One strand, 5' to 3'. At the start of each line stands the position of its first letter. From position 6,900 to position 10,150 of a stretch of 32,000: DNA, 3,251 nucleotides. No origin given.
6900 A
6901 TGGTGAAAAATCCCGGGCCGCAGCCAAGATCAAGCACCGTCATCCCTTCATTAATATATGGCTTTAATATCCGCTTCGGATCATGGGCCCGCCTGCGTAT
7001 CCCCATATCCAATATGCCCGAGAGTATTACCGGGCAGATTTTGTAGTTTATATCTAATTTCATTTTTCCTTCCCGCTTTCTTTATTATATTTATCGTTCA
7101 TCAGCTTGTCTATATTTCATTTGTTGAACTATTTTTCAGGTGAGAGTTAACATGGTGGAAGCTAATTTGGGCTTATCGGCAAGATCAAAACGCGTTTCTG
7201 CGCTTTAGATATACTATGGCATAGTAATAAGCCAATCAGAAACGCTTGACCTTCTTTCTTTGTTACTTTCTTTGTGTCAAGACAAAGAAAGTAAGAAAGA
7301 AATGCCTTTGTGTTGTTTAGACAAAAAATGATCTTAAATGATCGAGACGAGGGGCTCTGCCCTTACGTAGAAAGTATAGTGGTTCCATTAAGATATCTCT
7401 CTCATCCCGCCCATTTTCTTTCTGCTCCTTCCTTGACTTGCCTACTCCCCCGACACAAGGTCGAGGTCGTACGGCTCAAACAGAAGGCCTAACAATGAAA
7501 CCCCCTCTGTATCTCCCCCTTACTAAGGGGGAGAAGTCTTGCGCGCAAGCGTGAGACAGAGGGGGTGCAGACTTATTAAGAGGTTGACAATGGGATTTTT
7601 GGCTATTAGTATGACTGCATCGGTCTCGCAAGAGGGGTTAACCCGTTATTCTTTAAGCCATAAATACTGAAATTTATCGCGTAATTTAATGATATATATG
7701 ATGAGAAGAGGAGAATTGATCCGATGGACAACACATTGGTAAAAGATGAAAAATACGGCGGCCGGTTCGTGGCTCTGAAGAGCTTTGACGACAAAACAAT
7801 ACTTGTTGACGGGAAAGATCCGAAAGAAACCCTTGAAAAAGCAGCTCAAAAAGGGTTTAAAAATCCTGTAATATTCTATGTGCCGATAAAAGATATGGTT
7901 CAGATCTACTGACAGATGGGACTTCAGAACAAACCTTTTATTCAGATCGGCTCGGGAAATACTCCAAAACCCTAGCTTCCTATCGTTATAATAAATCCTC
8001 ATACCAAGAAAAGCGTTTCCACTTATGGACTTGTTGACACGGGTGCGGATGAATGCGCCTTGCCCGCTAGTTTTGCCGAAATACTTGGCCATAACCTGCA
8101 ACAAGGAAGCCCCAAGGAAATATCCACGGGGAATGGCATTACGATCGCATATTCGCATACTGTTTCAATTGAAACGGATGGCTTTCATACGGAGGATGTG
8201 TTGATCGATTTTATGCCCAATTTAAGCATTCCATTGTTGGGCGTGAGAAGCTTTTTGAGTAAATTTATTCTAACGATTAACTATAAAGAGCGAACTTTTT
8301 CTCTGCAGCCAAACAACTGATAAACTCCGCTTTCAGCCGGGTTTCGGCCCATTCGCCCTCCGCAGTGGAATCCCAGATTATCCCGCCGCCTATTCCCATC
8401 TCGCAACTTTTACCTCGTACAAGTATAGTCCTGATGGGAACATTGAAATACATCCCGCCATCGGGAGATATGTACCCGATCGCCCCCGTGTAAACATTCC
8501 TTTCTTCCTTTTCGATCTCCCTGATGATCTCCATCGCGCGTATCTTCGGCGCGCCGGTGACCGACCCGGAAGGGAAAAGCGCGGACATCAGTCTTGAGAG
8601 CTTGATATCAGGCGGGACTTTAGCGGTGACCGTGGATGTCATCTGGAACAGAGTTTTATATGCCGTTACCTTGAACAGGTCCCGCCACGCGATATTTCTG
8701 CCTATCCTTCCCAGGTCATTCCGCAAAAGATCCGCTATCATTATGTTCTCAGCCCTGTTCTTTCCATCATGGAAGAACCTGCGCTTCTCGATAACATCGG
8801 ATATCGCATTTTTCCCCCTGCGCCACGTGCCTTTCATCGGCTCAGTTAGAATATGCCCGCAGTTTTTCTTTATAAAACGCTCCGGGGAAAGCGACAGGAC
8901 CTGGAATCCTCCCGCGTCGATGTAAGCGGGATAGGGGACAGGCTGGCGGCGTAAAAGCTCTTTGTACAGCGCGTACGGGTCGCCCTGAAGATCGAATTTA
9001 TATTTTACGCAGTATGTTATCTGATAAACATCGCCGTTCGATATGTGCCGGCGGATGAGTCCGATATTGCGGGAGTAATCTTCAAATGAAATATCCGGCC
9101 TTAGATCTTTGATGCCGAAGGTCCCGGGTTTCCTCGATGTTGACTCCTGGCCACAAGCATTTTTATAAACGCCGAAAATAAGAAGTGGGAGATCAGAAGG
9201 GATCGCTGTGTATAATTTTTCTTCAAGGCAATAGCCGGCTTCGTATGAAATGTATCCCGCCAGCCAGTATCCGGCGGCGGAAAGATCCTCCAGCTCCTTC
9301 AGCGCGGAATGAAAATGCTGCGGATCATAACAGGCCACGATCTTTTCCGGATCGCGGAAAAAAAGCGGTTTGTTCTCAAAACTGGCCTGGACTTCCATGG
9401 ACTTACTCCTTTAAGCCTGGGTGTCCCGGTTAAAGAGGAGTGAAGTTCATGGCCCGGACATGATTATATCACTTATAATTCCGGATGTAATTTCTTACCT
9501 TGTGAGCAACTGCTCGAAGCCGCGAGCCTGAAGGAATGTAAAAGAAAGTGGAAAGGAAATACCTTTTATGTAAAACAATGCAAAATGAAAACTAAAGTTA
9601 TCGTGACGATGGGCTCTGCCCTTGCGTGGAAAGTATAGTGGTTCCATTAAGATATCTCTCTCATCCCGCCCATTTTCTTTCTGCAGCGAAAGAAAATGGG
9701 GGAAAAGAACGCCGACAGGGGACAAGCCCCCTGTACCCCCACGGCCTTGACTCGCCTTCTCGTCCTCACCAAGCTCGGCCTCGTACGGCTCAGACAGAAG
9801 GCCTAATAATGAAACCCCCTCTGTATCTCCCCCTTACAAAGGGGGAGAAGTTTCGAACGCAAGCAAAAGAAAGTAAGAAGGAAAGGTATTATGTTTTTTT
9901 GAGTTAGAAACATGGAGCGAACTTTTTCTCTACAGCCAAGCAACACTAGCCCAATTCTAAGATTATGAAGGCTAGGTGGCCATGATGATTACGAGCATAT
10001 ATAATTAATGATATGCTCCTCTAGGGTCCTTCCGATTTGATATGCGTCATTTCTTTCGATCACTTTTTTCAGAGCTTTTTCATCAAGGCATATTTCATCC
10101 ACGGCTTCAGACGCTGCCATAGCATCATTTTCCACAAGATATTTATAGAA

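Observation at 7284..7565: Structured non-coding element of about 270-320 nt present twice (7284-7565 and 9541-9864), flanking the retropepsin cassette and pabB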

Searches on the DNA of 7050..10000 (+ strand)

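Call 5: search_rna_families(source=window, start=7050, end=10000, threshold=evalue, max_evalue=10, show_alignments=3)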
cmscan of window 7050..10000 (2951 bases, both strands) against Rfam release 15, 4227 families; matches with E-value up to 10: 9.
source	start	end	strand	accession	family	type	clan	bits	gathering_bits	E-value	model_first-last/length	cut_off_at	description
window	7255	7302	+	RF03578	mir-3910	Gene; miRNA;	-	30.2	95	0.0026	1-82/82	no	mir-3910 microRNA precursor family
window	7252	7301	-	RF04239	mir-4679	Gene; miRNA;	-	25.6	88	0.074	1-75/75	no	mir-4679 microRNA precursor family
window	7252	7301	+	RF04239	mir-4679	Gene; miRNA;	-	23.3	88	0.31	1-75/75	no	mir-4679 microRNA precursor family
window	8704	8778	-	RF00604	SNORD88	Gene; snRNA; snoRNA; CD-box;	CL00071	19.8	46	0.59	1-91/91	no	Small nucleolar RNA SNORD88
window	7252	7307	+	RF03566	mir-4875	Gene; miRNA;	-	18.9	90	2.8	1-73/73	no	mir-4875 microRNA precursor family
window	7252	7301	+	RF00668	mir-302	Gene; miRNA;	CL00096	18.3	55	5.6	1-68/68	no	mir-302 microRNA precursor family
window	7256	7301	-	RF04099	MIR837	Gene; miRNA;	-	17.6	117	5.9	1-122/122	no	MIR837 microRNA precursor family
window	7255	7304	+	RF03813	MIR8041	Gene; miRNA;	-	17.3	80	7.9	1-71/71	no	MIR8041 microRNA precursor family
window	9641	9722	-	RF00736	mir-320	Gene; miRNA;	-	15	55.5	9.2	1-76/76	no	mir-320 microRNA precursor family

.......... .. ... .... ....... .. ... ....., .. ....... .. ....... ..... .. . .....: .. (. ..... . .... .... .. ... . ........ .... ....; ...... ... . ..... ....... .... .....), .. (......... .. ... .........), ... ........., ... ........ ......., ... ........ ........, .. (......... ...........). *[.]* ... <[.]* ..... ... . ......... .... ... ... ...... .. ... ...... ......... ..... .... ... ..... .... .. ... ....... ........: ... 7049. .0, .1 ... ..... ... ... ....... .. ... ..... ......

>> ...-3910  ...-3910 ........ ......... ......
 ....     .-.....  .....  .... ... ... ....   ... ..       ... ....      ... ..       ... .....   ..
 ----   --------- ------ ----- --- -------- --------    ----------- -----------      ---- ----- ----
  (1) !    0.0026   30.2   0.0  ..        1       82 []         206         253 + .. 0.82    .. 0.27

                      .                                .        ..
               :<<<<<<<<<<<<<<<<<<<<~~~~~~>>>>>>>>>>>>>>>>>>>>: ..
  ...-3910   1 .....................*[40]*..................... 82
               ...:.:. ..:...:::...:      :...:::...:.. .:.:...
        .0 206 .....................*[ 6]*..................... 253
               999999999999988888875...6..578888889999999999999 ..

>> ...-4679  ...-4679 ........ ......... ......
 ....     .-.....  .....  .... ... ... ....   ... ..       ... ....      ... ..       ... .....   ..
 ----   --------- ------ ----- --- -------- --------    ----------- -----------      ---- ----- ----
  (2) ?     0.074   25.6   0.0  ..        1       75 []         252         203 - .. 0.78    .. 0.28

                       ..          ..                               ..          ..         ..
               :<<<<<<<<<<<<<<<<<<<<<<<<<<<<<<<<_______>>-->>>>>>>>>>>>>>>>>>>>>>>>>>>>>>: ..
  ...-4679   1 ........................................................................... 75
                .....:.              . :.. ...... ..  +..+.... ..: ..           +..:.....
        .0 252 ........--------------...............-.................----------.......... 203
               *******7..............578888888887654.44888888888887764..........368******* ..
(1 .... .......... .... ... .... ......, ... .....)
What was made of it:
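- On Any Rfam 15 RNA family: At E <= 10 over 7050-10000 only microRNA-hairpin noise appeared, on the 7255-7302 palindrome (call 5).
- There is no Rfam match even at E = 10 (call 5).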

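Call 35: search_dna_similar(query=window:9474-9970:+, collection=phages, mode=distant, max_evalue=0.01)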
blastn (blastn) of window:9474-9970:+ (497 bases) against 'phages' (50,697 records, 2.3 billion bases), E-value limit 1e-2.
No match.

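Call 36: search_dna_similar(query=window:9474-9970:+, collection=plasmids, mode=distant, max_evalue=0.01)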
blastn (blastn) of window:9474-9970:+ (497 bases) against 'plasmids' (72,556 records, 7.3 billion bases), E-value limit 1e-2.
No match.
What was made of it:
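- Tried and rejected: blastn of 9474-9970 against the phage and plasmid collections gave no match (calls 35, 36).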

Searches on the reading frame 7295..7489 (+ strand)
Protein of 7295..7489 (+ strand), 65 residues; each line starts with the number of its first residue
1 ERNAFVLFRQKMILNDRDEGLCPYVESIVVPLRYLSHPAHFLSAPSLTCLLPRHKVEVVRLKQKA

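Call 68: search_protein_families(library=pfam, proteins=[window:7295-7489:+], max_evalue=1)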
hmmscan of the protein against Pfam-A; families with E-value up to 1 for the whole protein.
window:7295-7489:+ (65 aa): 0 families

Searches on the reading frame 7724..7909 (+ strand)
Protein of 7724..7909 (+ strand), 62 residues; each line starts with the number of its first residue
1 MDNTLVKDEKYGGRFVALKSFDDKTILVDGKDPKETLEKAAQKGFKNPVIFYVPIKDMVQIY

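Call 17: search_protein_families(library=pfam, proteins=[window:7724-7909:+], max_evalue=0.01)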
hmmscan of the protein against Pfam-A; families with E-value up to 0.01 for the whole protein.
window:7724-7909:+ (62 aa): 1 family
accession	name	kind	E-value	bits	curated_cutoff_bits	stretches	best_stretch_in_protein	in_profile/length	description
PF18929.5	DUF5678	-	2.6e-06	27.6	23.2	1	9-56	4-49/49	Family of unknown function (DUF5678)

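Call 29: find_encoding_contigs(protein=window:7724-7909:+, flank=10000, max_places=10)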
Protein window:7724-7909:+ (62 aa): 1 contig read that carries it; 1 place shown.
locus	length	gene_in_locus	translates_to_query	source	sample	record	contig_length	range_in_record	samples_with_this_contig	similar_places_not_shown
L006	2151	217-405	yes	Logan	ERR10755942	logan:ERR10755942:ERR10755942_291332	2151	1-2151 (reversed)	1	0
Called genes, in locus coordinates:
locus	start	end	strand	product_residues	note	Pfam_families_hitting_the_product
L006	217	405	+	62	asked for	PF18929:DUF5678 (weak)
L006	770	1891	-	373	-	PF00425:Chorismate_bind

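Call 70: list_cluster_members(proteins=[P0001, window:7724-7909:+, window:9992-10837:-, window:4871-6409:+])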
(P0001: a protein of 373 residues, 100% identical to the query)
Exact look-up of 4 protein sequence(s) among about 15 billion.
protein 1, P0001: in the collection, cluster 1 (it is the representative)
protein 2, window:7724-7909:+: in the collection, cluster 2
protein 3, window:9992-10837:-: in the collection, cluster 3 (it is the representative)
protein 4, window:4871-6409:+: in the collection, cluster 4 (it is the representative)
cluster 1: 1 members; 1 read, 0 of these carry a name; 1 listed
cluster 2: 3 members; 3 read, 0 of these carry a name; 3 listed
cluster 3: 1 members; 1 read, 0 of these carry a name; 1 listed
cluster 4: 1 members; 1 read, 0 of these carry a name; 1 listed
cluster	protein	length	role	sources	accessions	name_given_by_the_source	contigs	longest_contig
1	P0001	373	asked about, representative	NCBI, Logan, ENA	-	-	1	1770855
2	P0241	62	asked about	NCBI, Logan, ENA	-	-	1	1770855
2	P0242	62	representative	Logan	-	-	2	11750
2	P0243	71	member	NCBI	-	-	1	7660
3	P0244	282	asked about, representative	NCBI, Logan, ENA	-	-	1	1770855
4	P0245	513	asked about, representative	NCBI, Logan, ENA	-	-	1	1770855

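Call 85: search_protein_families(library=padloc, proteins=[window:7724-7909:+], max_evalue=0.01)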
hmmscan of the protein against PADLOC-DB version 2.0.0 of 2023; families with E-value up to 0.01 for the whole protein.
window:7724-7909:+ (62 aa): 0 families

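Call 86: search_protein_families(library=ncbifam, proteins=[window:7724-7909:+], max_evalue=0.001)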
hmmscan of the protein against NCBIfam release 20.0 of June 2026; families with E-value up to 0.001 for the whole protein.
window:7724-7909:+ (62 aa): 0 families

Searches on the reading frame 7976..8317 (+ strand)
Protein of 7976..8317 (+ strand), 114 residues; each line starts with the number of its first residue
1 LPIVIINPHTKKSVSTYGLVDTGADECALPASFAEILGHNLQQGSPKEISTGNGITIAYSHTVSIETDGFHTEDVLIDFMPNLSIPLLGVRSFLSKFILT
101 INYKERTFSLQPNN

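Call 17: search_protein_families(library=pfam, proteins=[window:7976-8317:+], max_evalue=0.01)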
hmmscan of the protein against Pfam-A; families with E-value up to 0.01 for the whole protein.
window:7976-8317:+ (114 aa): 2 families
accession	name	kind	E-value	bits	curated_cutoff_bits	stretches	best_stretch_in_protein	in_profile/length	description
PF13975.11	gag-asp_proteas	-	4.3e-08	34.1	28.2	1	19-91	13-88/92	gag-polyprotein putative aspartyl protease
PF13650.11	Asp_protease_2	-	2.3e-06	28.7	24.3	1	19-90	13-88/90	Aspartyl protease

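Call 85: search_protein_families(library=padloc, proteins=[window:7976-8317:+], max_evalue=0.01)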
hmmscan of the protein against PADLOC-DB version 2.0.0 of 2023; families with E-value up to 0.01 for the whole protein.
window:7976-8317:+ (114 aa): 1 family
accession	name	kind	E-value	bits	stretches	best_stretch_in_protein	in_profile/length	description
PDLC01052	protease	-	0.00054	18.3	1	19-106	6-91/96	peptidase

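Call 86: search_protein_families(library=ncbifam, proteins=[window:7976-8317:+], max_evalue=0.001)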
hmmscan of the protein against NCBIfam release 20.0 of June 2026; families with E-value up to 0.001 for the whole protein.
window:7976-8317:+ (114 aa): 2 families
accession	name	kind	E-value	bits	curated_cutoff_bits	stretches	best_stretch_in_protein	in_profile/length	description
TIGR03698.1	clan_AA_DTGF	subfamily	1.4e-09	38.2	57.35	1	1-107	2-106/107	clan AA aspartic protease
TIGR02281.1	clan_AA_DTGA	subfamily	1.8e-05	24.9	57.95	1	17-97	24-107/121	TIGR02281 family clan AA aspartic protease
